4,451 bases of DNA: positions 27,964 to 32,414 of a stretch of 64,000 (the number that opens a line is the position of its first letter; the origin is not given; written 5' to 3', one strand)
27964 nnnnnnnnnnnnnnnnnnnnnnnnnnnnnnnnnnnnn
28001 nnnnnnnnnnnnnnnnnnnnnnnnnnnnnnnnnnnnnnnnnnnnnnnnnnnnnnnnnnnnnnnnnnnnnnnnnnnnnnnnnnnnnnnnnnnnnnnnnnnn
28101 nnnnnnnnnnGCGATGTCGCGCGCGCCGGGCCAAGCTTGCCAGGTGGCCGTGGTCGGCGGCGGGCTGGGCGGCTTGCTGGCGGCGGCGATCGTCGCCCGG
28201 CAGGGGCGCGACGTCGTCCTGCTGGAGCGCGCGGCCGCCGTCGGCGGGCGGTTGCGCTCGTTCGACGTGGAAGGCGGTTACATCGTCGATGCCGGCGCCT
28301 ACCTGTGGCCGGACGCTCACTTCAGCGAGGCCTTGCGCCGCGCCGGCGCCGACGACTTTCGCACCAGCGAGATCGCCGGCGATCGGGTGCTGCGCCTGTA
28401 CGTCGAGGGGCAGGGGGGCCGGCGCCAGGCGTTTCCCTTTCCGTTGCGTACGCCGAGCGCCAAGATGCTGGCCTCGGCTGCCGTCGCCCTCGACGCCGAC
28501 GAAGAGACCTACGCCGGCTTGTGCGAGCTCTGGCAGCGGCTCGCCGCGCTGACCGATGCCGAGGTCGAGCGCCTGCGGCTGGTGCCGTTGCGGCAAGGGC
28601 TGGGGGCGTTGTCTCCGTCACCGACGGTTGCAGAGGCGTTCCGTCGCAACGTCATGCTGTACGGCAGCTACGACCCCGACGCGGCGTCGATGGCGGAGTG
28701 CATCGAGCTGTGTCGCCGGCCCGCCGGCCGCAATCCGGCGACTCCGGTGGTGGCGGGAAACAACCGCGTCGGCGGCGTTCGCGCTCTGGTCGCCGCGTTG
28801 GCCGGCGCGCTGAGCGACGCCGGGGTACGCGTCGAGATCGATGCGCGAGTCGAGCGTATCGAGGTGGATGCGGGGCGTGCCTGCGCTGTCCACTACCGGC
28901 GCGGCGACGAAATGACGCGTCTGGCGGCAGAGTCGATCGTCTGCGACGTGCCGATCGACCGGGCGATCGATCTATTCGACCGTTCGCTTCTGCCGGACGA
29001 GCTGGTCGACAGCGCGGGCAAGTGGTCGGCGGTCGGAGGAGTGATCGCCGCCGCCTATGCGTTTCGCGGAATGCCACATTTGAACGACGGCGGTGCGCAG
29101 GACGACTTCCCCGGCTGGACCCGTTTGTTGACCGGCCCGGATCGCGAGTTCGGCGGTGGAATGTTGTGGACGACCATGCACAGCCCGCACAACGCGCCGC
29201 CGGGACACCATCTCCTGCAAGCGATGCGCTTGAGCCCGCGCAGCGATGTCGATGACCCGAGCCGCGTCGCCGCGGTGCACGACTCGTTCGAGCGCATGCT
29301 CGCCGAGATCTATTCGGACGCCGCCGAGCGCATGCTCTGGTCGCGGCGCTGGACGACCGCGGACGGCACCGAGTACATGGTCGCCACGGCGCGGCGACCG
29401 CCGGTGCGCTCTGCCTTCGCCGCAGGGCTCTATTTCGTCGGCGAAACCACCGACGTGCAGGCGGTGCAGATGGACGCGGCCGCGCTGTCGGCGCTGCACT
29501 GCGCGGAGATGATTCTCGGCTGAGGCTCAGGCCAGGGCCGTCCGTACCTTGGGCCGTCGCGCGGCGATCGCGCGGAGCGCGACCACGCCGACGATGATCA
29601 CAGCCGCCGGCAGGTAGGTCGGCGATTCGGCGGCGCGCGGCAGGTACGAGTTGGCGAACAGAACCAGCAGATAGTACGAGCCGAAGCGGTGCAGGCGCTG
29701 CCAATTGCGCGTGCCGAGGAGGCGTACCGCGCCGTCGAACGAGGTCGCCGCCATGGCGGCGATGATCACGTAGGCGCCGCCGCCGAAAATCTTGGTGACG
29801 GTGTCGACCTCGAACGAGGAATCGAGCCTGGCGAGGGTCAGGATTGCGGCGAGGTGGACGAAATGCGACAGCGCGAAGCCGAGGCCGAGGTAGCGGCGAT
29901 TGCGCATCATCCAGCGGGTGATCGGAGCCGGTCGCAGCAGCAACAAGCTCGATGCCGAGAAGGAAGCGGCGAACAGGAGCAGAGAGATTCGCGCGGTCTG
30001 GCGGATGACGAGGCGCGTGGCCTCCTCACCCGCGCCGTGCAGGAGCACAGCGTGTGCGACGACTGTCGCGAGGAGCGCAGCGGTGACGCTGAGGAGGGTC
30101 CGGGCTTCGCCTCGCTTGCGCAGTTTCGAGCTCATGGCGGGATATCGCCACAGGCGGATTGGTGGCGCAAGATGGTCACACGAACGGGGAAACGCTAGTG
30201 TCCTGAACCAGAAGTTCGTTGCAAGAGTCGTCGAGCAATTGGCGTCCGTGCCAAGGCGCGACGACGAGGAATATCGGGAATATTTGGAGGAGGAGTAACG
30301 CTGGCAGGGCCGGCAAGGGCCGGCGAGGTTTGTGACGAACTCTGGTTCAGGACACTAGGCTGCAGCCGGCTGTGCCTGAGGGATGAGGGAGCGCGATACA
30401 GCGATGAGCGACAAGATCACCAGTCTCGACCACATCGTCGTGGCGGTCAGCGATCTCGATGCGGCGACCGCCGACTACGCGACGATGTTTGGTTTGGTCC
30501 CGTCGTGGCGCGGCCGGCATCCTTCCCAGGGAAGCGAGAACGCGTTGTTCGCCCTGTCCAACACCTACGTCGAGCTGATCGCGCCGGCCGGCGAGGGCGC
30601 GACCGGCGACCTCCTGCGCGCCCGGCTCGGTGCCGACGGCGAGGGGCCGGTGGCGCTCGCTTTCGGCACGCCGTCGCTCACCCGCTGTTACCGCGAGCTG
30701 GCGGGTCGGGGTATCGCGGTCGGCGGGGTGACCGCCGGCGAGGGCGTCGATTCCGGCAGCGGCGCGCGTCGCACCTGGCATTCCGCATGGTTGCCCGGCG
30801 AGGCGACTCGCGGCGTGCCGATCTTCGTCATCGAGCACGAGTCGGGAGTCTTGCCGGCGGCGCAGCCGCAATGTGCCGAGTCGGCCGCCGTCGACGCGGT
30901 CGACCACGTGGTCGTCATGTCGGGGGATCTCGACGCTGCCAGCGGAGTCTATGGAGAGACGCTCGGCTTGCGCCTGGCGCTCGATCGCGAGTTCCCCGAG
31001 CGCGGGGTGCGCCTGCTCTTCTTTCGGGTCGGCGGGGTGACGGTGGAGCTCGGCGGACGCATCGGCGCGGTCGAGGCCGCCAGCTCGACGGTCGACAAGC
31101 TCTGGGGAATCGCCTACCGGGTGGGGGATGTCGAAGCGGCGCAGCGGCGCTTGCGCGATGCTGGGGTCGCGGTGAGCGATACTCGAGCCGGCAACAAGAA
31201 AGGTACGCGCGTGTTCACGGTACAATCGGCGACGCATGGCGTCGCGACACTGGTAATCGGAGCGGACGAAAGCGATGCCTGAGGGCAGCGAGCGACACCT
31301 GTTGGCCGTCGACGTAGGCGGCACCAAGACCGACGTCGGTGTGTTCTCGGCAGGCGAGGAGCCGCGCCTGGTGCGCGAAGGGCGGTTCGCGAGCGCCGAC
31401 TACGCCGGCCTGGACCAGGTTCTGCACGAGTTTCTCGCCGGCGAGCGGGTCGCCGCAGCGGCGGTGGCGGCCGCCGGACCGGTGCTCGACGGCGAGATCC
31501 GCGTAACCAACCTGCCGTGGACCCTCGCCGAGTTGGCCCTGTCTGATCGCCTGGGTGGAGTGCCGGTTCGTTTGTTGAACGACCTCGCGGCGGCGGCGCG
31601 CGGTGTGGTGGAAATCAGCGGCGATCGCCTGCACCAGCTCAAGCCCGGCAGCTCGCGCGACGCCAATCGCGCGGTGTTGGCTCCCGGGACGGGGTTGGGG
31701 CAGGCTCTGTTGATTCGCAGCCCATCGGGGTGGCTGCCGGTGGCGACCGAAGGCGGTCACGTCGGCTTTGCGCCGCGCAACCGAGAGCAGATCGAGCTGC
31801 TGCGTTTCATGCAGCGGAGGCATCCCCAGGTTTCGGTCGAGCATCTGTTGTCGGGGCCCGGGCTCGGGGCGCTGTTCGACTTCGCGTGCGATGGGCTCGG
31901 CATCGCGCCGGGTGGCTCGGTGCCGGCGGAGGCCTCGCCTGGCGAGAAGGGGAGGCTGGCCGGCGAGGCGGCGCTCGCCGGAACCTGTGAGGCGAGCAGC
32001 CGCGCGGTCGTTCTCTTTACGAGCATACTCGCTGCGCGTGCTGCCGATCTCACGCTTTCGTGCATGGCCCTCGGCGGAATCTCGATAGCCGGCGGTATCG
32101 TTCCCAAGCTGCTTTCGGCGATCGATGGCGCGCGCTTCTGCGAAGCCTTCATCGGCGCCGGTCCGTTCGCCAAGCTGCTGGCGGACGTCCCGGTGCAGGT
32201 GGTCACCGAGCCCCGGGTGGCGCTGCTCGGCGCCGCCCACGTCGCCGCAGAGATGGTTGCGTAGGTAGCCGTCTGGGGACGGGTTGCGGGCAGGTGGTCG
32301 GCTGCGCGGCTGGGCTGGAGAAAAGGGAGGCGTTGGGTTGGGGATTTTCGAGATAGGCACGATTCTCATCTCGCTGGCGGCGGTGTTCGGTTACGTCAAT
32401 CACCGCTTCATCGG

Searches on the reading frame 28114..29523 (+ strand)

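Call 12: search_protein_families(library=pfam, proteins=[window:28114-29523:+], max_evalue=0.001)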
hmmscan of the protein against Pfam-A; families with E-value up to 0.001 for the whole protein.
window:28114-29523:+ (469 aa): 6 families
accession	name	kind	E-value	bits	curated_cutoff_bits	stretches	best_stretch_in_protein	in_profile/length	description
PF01593.30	Amino_oxidase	-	3.4e-28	99.5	19.8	1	18-468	1-443/443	Flavin containing amine oxidoreductase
PF13450.12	NAD_binding_8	-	7.3e-13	49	21.9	1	13-75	1-62/68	NAD(P)-binding Rossmann-like domain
PF03486.20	HI0933_like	-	3.8e-08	33.5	50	1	10-48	2-40/244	HI0933-like protein Rossmann domain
PF12831.13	FAD_oxidored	-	2.7e-07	30.7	27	1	11-47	2-38/416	FAD dependent oxidoreductase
PF00890.30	FAD_binding_2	-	5.4e-06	26.3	20.4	1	11-46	2-37/414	FAD binding domain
PF01494.25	FAD_binding_3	-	0.00024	20.9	22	1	9-41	2-34/349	FAD binding domain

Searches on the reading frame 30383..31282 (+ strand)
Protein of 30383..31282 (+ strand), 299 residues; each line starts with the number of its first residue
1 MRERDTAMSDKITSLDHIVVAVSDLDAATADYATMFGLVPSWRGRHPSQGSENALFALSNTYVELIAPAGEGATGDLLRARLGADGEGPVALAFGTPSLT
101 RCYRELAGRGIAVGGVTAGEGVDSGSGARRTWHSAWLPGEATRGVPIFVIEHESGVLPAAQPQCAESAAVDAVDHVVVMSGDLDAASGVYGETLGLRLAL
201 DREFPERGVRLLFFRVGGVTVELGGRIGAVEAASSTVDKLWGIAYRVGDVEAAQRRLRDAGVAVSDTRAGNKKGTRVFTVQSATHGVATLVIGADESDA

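Call 12: search_protein_families(library=pfam, proteins=[window:30383-31282:+], max_evalue=0.001)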
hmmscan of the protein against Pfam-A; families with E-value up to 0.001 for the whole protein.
window:30383-31282:+ (299 aa): 3 families
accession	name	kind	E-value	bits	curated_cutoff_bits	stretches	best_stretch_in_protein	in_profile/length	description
PF13468.12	Glyoxalase_3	-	8.8e-30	104.5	25.1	1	15-159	1-143/176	Glyoxalase-like domain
PF13669.12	Glyoxalase_4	-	4.3e-27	95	27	2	174-277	1-107/109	Glyoxalase/Bleomycin resistance protein/Dioxygenase superfamily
PF00903.31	Glyoxalase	-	2.4e-17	63.9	20.6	2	173-277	2-108/121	Glyoxalase/Bleomycin resistance protein/Dioxygenase superfamily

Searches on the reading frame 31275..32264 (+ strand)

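Call 12: search_protein_families(library=pfam, proteins=[window:31275-32264:+], max_evalue=0.001)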
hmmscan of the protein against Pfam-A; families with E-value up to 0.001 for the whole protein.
window:31275-32264:+ (329 aa): 1 family
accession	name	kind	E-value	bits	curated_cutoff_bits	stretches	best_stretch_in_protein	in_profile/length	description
PF02685.22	Glucokinase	-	2.9e-82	276.6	22.1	1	10-326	1-313/314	Glucokinase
